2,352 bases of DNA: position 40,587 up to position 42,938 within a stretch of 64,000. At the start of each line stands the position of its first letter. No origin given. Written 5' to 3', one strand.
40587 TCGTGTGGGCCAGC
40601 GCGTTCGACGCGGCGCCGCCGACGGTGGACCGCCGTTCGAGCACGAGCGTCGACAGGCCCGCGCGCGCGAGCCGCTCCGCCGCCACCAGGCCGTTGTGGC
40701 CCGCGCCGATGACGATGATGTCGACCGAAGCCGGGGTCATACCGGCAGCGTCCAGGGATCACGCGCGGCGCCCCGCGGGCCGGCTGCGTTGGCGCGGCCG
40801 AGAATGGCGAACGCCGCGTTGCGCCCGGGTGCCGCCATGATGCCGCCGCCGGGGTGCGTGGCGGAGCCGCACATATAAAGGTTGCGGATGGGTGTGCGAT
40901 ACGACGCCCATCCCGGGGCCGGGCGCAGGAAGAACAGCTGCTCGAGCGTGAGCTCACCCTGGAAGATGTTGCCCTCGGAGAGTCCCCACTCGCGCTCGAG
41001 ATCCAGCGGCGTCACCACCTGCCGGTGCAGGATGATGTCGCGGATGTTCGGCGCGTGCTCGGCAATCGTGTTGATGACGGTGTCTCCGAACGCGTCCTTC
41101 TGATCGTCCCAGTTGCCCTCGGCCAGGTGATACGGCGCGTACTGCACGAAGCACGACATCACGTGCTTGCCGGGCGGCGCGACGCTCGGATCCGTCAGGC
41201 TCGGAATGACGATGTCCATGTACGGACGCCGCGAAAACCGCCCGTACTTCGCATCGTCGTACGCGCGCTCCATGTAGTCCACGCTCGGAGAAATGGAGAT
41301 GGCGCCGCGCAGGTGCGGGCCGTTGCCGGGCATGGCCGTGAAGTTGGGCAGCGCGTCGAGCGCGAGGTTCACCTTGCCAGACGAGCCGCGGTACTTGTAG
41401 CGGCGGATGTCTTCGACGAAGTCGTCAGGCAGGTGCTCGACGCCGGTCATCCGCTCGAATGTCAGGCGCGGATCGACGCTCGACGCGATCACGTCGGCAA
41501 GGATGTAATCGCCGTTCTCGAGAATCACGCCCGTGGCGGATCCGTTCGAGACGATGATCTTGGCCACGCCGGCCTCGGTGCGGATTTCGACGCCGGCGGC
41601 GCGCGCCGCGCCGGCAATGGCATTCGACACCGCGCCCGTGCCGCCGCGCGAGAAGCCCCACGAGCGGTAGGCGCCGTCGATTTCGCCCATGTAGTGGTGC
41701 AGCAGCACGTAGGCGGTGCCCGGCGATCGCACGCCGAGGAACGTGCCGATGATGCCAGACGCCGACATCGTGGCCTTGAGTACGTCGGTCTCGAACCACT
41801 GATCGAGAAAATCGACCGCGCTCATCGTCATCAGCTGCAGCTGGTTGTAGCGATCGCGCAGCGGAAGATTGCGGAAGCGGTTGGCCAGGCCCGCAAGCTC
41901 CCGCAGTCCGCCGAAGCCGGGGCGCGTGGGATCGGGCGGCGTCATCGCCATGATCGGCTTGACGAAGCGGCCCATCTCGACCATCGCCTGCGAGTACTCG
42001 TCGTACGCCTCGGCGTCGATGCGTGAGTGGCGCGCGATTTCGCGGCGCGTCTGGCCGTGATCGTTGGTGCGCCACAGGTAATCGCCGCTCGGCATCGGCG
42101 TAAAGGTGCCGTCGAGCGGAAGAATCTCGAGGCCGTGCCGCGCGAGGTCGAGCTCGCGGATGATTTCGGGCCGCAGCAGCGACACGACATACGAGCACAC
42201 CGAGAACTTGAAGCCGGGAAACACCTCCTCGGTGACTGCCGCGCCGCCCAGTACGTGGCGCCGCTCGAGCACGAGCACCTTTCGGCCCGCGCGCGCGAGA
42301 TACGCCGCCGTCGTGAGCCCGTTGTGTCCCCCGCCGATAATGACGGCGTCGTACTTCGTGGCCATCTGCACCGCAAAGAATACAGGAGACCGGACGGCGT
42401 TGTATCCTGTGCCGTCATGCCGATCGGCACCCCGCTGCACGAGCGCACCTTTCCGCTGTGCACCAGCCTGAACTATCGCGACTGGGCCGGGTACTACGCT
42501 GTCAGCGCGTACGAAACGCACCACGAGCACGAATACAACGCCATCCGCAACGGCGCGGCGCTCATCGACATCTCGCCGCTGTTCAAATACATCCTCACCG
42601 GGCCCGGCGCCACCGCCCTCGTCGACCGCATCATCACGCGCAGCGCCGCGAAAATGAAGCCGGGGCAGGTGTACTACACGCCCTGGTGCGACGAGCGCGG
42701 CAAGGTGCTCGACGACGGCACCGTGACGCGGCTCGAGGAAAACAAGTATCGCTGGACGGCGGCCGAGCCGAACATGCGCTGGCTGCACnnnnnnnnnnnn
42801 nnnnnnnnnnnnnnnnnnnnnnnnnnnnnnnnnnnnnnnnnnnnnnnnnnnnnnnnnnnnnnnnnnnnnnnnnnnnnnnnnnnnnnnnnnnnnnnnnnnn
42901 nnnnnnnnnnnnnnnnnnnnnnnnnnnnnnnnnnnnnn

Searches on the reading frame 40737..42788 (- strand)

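Call 53: search_protein_families(library=pfam, proteins=[window:40737-42788:-], max_evalue=0.000001)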
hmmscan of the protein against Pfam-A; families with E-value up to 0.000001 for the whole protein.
window:40737-42788:- (683 aa): 5 families
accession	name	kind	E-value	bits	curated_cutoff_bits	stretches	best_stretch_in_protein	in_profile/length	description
PF01593.30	Amino_oxidase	-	3.1e-16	60.1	19.8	1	157-648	3-427/443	Flavin containing amine oxidoreductase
PF13450.12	NAD_binding_8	-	3.5e-12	46.9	21.9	1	150-199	1-49/68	NAD(P)-binding Rossmann-like domain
PF01266.30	DAO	-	6.2e-10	39.6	27.9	1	147-183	1-38/353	FAD dependent oxidoreductase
PF07992.20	Pyr_redox_2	-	1.3e-09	38.4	26.1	0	146-190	1-46/291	Pyridine nucleotide-disulphide oxidoreductase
PF12831.13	FAD_oxidored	-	4.5e-08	33.3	27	1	147-217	1-71/416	FAD dependent oxidoreductase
